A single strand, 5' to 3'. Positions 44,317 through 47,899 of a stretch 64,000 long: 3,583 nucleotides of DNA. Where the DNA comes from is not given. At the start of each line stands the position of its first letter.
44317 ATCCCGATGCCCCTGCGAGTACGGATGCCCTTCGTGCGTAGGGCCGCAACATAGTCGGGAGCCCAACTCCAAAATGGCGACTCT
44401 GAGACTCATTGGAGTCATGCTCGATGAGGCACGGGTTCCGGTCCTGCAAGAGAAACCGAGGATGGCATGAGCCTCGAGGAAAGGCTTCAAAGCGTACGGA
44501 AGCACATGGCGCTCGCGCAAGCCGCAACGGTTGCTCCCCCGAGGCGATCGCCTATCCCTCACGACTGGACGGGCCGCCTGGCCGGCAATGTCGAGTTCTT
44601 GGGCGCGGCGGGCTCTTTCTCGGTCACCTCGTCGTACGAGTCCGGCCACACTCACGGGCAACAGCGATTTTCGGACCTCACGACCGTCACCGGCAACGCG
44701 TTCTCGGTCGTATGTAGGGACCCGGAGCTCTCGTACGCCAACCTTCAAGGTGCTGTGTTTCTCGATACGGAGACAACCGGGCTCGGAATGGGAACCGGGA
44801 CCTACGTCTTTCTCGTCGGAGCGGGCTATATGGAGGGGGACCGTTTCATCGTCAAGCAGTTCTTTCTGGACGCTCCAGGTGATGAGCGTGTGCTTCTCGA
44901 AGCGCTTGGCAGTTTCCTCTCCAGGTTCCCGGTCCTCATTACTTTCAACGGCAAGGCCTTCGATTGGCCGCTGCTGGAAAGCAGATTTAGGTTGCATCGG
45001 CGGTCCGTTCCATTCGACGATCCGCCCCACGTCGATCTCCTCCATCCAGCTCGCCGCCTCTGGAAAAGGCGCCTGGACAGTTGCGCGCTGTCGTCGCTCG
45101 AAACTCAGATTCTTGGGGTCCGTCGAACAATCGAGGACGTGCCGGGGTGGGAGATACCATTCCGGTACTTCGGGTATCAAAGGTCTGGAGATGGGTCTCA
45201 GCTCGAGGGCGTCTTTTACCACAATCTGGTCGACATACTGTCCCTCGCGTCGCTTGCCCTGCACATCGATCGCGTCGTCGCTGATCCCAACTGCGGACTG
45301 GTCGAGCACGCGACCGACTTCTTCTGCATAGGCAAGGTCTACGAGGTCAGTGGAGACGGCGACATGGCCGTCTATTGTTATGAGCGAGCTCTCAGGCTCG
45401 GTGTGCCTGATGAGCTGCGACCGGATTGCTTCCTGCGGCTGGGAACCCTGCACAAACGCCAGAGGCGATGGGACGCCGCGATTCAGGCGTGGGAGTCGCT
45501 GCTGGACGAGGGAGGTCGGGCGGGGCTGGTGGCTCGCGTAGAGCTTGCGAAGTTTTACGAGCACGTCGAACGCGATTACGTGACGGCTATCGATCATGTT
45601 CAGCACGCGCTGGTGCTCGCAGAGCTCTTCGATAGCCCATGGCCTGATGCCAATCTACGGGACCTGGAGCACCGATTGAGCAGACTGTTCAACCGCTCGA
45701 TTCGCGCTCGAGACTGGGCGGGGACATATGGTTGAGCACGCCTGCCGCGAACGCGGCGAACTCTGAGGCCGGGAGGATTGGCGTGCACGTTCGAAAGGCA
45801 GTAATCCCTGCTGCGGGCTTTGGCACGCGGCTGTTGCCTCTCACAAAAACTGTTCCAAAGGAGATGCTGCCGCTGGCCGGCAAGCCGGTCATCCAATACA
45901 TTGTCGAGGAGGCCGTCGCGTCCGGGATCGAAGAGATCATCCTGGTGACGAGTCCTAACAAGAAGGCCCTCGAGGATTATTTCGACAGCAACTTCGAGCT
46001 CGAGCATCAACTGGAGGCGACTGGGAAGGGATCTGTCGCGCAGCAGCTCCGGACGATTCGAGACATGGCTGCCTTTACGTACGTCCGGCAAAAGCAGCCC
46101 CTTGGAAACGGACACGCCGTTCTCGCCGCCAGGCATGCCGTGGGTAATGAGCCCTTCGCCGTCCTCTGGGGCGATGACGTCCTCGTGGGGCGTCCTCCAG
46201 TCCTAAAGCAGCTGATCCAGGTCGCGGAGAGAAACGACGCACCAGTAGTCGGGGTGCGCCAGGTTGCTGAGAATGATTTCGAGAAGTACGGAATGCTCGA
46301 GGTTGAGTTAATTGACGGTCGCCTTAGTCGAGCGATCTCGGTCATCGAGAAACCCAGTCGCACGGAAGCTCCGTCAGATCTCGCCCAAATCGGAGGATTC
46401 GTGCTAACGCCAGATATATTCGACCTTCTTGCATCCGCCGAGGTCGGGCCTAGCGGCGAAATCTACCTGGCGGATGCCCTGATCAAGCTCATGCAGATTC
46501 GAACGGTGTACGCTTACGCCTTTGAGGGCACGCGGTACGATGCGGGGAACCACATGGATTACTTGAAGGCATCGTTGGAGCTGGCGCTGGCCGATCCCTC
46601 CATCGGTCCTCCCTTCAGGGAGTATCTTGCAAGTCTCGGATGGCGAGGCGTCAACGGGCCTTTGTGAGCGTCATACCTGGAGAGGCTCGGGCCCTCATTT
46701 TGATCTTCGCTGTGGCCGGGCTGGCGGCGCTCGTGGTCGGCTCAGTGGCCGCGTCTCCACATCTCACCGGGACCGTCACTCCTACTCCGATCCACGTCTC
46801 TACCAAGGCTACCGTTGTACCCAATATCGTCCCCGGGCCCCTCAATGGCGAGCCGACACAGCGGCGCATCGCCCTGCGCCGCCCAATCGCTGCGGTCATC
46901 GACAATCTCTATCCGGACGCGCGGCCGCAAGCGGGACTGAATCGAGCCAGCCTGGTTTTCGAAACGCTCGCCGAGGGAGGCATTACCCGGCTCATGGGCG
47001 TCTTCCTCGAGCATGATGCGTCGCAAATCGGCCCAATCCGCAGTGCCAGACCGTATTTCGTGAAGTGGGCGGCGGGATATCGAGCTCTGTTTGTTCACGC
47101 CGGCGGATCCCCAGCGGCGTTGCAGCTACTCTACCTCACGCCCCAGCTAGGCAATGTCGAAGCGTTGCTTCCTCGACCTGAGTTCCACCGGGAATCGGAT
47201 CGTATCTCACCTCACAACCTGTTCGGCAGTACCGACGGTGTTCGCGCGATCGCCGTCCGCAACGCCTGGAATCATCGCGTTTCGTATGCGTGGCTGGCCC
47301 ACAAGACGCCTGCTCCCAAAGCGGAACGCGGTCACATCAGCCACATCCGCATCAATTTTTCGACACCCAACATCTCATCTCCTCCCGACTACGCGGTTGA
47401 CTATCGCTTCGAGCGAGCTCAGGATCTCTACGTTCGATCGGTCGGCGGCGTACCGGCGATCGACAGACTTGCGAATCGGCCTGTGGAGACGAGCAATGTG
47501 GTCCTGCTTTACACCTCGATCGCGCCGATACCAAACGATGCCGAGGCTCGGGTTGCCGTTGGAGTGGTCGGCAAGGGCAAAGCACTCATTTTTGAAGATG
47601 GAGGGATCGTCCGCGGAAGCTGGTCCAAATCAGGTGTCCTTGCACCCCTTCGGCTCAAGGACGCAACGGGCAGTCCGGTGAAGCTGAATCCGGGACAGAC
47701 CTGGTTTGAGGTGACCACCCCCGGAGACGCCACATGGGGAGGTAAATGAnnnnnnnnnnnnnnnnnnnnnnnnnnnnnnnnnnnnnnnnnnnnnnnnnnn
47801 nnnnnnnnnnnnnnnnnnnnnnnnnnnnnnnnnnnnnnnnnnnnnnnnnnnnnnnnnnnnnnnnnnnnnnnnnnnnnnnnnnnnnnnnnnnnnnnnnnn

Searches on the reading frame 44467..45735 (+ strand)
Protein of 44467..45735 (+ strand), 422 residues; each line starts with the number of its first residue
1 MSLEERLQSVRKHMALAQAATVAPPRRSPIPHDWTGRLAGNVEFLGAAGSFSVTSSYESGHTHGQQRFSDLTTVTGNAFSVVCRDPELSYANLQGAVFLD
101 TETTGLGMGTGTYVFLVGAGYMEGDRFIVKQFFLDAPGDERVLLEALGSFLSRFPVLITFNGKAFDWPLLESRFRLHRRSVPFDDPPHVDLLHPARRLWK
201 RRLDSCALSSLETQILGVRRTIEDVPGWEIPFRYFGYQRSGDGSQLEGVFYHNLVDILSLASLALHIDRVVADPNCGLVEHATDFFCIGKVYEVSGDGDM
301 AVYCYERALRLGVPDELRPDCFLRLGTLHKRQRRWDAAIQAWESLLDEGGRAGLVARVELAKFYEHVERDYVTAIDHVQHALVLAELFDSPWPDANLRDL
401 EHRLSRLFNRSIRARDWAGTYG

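Call 8: search_protein_families(library=pfam, proteins=[window:44467-45735:+], max_evalue=0.0001)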
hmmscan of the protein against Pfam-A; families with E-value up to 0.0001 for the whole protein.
window:44467-45735:+ (422 aa): 5 families
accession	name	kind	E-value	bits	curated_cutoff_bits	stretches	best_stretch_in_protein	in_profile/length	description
PF13482.12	RNase_H_2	-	1.5e-38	132.8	22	1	97-264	1-161/165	RNase_H superfamily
PF07719.23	TPR_2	-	7.8e-07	29.2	27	0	285-311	4-30/34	Tetratricopeptide repeat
PF00515.34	TPR_1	-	4e-06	26.9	27.8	0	286-311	5-30/34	Tetratricopeptide repeat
PF13176.12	TPR_7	-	3.6e-05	23.9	27.9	0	323-345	3-25/36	Tetratricopeptide repeat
PF13424.12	TPR_12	-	7.1e-05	23.4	30.1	0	288-341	9-67/77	Tetratricopeptide repeat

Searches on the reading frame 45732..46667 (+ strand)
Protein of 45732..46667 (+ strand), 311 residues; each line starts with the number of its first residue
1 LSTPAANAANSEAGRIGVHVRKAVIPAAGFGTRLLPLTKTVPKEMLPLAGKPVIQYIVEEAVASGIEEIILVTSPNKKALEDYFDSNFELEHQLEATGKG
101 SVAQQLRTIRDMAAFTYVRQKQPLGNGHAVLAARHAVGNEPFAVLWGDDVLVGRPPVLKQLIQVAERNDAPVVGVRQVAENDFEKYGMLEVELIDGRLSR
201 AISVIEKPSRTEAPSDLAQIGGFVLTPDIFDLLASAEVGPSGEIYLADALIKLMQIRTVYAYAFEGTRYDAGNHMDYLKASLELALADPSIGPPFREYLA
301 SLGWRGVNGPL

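Call 8: search_protein_families(library=pfam, proteins=[window:45732-46667:+], max_evalue=0.0001)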
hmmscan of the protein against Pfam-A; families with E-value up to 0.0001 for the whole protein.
window:45732-46667:+ (311 aa): 3 families
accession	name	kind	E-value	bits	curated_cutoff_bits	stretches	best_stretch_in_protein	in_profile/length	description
PF00483.29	NTP_transferase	-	2.5e-32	112.9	21.2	1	22-284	1-242/245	Nucleotidyl transferase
PF12804.13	NTP_transf_3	-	1.4e-10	42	27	1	23-176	1-122/160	MobA-like NTP transferase domain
PF01128.25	IspD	-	5.7e-06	26.7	27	1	23-78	3-56/221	2-C-methyl-D-erythritol 4-phosphate cytidylyltransferase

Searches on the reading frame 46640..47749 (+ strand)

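Call 8: search_protein_families(library=pfam, proteins=[window:46640-47749:+], max_evalue=0.0001)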
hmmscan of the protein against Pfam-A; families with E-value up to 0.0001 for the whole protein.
window:46640-47749:+ (369 aa): 2 families
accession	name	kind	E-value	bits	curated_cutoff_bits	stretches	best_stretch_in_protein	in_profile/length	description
PF11258.13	DUF3048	-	4e-38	131.3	25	1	69-205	2-142/148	Protein of unknown function (DUF3048) N-terminal domain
PF17479.7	DUF3048_C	-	4.6e-21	75.7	25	1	252-355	10-113/114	Protein of unknown function (DUF3048) C-terminal domain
